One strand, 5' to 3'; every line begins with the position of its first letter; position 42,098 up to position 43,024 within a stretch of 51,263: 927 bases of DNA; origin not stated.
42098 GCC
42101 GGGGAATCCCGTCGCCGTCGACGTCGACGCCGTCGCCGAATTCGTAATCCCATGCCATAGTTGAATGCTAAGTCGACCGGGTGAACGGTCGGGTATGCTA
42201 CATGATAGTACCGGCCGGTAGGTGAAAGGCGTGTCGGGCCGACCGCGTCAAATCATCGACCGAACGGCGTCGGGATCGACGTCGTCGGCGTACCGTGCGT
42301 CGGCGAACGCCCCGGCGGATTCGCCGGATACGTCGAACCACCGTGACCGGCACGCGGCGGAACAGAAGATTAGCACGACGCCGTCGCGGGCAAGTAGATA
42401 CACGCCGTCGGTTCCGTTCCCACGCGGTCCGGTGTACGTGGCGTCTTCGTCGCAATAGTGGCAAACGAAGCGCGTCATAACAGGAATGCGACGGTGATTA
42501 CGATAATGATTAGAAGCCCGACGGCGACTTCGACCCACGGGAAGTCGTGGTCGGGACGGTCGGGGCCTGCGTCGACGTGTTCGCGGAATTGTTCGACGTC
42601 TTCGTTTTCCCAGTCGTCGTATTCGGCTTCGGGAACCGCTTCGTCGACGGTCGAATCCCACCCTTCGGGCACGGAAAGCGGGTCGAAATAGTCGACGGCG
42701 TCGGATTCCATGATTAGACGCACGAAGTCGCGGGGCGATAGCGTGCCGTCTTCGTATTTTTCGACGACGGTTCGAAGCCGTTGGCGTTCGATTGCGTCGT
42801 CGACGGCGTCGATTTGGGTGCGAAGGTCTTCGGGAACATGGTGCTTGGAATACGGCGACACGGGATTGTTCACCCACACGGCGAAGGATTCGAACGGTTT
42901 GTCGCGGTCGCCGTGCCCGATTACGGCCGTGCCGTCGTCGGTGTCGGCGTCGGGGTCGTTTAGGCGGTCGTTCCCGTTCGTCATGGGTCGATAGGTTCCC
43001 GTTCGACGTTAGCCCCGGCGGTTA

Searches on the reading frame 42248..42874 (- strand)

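Call 84: search_protein_families(library=pfam, proteins=[window:42248-42874:-], max_evalue=0.05)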
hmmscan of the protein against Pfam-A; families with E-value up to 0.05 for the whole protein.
window:42248-42874:- (208 aa): 1 family
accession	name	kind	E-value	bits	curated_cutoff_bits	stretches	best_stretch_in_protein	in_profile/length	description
PF20542.4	DUF6757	-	0.046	14.3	27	0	138-149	3-14/54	Family of unknown function (DUF6757)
